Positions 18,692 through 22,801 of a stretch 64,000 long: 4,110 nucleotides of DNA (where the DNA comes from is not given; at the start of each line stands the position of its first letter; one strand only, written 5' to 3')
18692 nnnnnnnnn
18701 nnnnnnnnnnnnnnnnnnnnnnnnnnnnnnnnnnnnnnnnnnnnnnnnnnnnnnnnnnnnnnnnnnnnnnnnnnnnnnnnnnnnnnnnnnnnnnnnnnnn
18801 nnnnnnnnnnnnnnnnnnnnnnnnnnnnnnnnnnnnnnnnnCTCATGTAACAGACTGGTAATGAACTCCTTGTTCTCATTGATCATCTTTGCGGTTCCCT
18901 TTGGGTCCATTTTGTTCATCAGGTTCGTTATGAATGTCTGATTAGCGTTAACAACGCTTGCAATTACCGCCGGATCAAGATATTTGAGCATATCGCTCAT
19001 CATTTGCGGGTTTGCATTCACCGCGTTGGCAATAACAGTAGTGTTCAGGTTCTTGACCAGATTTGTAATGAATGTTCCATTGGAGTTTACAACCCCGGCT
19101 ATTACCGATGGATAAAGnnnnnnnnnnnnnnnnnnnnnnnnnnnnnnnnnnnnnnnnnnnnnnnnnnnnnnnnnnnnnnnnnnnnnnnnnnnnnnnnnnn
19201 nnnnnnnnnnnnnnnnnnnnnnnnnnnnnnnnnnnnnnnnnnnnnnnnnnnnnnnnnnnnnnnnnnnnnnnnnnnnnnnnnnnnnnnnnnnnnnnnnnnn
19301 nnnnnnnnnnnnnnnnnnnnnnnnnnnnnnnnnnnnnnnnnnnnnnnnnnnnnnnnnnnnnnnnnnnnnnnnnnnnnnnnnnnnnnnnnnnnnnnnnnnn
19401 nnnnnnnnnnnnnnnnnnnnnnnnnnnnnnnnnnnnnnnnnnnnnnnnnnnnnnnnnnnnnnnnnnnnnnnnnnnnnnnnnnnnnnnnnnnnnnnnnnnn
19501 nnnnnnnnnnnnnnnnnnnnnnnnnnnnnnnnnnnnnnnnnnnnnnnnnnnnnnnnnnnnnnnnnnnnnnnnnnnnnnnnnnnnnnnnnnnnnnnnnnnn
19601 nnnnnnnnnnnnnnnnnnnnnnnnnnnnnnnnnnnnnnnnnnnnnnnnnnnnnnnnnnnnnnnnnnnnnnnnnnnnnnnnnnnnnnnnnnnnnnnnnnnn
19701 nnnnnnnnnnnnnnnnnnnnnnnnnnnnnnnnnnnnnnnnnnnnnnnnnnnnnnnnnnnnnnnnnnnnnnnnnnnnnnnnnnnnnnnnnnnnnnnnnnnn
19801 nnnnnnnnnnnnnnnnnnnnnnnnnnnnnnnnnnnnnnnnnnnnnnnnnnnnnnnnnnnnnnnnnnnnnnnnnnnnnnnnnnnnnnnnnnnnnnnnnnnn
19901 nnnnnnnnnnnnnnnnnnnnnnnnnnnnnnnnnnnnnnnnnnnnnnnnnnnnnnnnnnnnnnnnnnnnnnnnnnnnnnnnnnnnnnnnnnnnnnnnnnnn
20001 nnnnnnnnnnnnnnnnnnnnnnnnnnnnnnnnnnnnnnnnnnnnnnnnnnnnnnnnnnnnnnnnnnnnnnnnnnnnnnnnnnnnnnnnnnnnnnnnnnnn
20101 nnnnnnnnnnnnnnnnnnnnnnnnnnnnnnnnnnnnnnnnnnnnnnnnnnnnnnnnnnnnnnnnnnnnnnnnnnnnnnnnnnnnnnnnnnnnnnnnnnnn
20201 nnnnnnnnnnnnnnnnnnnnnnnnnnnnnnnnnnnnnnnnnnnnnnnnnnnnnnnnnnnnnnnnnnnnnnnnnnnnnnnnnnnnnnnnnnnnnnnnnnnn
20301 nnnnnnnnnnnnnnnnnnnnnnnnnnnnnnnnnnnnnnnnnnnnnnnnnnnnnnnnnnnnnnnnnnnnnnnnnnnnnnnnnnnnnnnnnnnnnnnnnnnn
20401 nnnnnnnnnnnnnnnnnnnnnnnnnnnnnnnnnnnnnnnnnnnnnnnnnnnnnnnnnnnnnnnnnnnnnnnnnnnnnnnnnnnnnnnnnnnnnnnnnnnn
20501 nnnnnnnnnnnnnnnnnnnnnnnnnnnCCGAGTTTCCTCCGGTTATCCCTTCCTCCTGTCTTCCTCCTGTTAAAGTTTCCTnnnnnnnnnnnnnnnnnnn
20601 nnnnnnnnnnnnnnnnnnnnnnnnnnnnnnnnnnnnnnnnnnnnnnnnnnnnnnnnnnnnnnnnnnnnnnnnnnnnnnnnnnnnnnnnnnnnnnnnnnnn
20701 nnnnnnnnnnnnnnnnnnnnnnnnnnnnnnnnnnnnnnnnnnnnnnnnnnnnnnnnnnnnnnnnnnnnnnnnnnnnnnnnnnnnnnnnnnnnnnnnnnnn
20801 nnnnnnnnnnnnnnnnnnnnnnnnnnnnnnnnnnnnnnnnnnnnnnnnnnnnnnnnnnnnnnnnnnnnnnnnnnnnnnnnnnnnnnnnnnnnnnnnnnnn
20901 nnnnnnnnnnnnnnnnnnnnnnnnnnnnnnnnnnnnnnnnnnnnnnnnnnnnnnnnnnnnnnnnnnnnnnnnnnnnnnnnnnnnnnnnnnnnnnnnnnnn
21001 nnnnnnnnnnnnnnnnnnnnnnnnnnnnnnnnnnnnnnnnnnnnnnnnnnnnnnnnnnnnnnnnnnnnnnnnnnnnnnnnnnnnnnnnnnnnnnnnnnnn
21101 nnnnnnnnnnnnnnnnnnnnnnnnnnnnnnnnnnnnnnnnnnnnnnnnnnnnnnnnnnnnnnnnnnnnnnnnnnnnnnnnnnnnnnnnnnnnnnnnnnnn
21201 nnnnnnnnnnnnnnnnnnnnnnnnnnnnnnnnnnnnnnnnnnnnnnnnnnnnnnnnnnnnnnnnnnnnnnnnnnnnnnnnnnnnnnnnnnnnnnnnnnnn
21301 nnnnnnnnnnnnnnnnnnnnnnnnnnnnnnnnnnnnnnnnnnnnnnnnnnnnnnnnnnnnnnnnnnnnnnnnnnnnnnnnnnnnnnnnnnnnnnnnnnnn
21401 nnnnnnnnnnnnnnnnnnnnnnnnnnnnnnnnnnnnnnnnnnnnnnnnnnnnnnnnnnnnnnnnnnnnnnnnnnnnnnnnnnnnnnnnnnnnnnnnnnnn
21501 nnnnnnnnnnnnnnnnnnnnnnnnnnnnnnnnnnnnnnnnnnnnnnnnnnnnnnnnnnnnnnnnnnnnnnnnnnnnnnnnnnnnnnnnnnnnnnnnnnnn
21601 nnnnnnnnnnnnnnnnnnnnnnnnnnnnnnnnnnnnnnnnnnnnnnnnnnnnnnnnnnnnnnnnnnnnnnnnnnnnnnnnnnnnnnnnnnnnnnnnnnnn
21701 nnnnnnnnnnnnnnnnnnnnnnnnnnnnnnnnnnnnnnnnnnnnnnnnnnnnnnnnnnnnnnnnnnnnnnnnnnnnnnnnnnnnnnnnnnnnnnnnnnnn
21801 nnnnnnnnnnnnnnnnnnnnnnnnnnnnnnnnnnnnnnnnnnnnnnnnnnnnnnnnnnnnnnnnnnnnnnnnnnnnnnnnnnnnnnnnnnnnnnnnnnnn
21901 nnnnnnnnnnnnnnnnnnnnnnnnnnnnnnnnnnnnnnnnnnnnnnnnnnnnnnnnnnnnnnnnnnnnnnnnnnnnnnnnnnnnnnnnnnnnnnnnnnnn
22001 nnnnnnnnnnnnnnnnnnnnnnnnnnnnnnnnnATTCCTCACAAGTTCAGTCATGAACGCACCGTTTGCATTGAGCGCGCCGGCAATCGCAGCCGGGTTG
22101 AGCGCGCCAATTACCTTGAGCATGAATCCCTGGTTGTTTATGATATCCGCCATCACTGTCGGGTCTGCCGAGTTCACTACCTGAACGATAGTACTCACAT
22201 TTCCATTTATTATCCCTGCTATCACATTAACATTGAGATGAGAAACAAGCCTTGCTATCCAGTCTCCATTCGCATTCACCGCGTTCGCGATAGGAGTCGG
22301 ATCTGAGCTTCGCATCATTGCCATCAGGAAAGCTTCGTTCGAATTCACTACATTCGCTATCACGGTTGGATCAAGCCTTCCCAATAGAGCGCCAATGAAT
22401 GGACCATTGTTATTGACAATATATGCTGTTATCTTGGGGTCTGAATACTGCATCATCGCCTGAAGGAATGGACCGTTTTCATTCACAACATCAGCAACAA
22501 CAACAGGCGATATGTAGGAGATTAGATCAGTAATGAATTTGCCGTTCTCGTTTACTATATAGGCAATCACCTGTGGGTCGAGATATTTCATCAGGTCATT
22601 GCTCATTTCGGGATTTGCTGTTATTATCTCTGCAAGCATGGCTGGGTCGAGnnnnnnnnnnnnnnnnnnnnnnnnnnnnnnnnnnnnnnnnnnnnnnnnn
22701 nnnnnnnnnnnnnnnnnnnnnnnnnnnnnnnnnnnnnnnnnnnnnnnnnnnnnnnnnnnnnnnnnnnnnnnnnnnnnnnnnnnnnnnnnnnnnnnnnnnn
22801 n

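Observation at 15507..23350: Unrecognised 23-residue alpha-helical repeat (consensus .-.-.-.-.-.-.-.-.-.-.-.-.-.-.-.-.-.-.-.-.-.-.) forming ~700-800-aa arrays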

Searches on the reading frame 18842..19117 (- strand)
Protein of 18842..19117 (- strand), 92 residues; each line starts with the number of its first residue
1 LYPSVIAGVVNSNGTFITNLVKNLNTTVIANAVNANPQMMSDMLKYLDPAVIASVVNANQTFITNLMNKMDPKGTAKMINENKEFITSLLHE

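Call 30: find_related_loci(query=A3, collection=genome_contigs, flank=10000)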
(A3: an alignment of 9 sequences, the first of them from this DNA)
Query A3 (92 aa) in genome_contigs; peptide patterns used: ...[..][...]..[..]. (x = any residue, [..] = any of these).
71 stretches matched a pattern; 29 encode a relative of the query (tblastn E <= 1e-3); 28 distinct loci.
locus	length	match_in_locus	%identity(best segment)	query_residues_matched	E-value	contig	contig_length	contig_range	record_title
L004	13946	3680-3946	70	4-92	4e-38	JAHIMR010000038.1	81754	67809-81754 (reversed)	MAG: Actinomycetota bacterium isolate KR13_N2.mb.8 KR13_N2.mb.8_k141_107495, whole genome shotgun sequence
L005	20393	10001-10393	75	5-92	5e-34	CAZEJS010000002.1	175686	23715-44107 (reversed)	MAG TPA_asm: uncultured Acidimicrobiales bacterium isolate binchicken_co87_100 genome assembly, contig: NODE_59_length_1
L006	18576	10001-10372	62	1-91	1e-32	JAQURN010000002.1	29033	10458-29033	MAG: Actinomycetota bacterium isolate STD1_74 NODE_3291_length_29033_cov_3.508787_Sandtown_D1, whole genome shotgun sequ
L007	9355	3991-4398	60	1-92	4e-31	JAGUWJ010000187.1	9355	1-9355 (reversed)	MAG: Actinomycetota bacterium isolate DeMMO5_5 c_000000020516, whole genome shotgun sequence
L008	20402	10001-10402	60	3-92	6e-28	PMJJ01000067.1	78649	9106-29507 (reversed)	MAG: Actinomycetota bacterium isolate fen_680 73.20120600_E2D.85_contig_20091, whole genome shotgun sequence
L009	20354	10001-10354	48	1-90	2e-27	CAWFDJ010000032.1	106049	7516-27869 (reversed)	MAG: uncultured bacterium isolate MFD04716.bin.2.264 genome assembly, contig: contig_84487, whole genome shotgun sequenc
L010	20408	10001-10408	50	1-90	5e-27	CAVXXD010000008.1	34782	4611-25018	MAG: uncultured bacterium isolate MFD04716.bin.1.266 genome assembly, contig: contig_133579, whole genome shotgun sequen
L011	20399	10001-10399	52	1-90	2e-26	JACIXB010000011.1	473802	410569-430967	MAG: Actinomycetota bacterium isolate MAG-41 Actinobacteria_O_bin18_Scaffold_11, whole genome shotgun sequence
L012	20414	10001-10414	52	3-92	2e-26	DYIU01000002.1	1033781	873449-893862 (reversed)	MAG TPA_asm: Acidimicrobium ferrooxidans isolate FI88_64_18 Afr_mines_FI88_2_length_1033781_cov_7_187706, whole genome s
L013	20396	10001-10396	49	1-91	6e-25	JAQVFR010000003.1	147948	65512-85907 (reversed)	MAG: Actinomycetota bacterium isolate STE_163 NODE_125_length_147948_cov_6.077472_Sandtown_E, whole genome shotgun seque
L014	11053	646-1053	48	1-92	3e-24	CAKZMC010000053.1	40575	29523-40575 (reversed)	MAG TPA_asm: uncultured actinobacterium isolate SRR5214706_bin.23_CONCOCT_v1.1_MAG genome assembly, contig: ERZ1744544.5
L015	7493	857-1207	49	1-92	6e-24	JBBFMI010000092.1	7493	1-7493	MAG: Candidatus Geothermincolales bacterium isolate Uz-U4-47 NODE_92_length_7493_cov_4.087648, whole genome shotgun sequ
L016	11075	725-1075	48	1-92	8e-24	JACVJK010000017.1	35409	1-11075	MAG: Actinomycetota bacterium isolate GMQP.bin.3 contig017, whole genome shotgun sequence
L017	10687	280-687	48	1-90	9e-24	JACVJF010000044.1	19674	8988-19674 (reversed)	MAG: Candidatus Solincola quzhuomuensis isolate QZM4_1.bin.364 contig044, whole genome shotgun sequence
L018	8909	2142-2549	46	1-90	2e-23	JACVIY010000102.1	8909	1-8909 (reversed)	MAG: Candidatus Geothermincola secundus isolate QZM4_2.bin.157 contig102, whole genome shotgun sequence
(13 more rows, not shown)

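Call 52: search_solved_structures(query=A3, max_evalue=10, show_alignments=3)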
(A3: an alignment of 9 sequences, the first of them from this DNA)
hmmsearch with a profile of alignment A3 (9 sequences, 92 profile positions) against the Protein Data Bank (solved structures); distinct sequences matched with E-value up to 10: 4.
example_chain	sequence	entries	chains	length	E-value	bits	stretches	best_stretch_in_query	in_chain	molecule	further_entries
1lkv_X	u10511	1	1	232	1.1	12.8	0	20-57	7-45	FLAGELLAR MOTOR SWITCH PROTEIN FLIG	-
4paf_A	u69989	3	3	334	1.4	12.5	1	19-77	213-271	TRAP dicarboxylate transporter, DctP subunit, putative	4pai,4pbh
3ajc_A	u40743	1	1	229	1.4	12.5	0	20-57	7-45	Flagellar motor switch protein fliG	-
4fhr_B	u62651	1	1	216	1.6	12.3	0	23-57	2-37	Flagellar motor switch protein FliG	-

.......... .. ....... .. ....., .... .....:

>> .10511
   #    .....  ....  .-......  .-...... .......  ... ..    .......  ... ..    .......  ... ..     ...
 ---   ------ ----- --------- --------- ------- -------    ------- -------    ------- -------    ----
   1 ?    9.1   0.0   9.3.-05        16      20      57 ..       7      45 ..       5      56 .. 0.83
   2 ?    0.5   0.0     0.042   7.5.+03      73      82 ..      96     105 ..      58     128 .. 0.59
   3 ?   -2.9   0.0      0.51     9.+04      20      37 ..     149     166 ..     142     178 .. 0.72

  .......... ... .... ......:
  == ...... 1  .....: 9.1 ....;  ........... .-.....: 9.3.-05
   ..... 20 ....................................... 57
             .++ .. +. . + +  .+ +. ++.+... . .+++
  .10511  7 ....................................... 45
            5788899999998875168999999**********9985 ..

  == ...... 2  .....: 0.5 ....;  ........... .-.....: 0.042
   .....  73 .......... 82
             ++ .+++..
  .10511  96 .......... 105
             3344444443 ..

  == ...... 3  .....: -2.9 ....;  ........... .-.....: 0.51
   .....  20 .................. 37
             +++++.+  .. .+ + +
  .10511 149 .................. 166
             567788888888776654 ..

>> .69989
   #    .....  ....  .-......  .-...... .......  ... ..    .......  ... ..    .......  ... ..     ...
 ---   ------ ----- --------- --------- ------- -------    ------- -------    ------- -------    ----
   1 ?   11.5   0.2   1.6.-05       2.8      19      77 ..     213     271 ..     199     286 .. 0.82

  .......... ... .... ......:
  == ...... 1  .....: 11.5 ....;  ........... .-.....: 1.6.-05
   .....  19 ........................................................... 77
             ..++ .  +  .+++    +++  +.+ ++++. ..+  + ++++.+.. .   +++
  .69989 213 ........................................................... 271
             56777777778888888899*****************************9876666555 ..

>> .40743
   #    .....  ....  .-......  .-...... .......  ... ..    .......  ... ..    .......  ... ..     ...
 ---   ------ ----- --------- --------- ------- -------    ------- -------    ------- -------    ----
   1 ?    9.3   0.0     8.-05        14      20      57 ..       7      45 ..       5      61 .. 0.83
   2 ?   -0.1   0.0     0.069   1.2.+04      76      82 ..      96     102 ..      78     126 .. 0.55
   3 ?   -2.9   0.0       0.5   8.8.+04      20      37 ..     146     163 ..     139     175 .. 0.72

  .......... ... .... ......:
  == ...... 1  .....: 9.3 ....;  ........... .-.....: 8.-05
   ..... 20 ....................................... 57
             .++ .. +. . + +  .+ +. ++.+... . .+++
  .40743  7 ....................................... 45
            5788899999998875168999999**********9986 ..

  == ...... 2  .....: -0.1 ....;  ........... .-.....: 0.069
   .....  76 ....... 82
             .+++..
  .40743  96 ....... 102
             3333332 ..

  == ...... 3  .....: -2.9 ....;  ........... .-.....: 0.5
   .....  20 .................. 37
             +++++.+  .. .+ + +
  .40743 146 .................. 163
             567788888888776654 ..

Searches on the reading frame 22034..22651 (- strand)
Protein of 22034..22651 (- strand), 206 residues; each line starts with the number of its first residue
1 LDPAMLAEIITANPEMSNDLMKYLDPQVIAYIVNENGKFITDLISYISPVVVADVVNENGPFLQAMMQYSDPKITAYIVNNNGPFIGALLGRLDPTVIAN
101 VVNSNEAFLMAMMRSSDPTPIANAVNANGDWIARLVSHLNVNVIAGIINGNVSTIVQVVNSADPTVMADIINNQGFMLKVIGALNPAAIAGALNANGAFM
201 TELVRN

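Call 61: search_protein_families(library=pfam, proteins=[window:22034-22651:-], max_evalue=10)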
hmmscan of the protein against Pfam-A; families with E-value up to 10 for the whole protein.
seq(206 aa): 5 families
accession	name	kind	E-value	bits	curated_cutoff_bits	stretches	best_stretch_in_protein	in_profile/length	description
PF09280.16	XPC-binding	-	0.0011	19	26.4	0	5-40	12-50/57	XPC-binding domain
PF02106.20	Fanconi_C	-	0.011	14.9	25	1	62-173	44-155/560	Fanconi anaemia group C protein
PF01993.23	MTD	-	0.07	12.9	25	1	74-201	106-215/274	methylene-5,6,7,8-tetrahydromethanopterin dehydrogenase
PF15086.11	UPF0542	-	0.14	12.4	27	1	23-55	4-35/68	Uncharacterised protein family UPF0542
PF24669.2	Ddi2_HDD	-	0.15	12.6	32.8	0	2-27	2-26/66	Ddi2 HDD domain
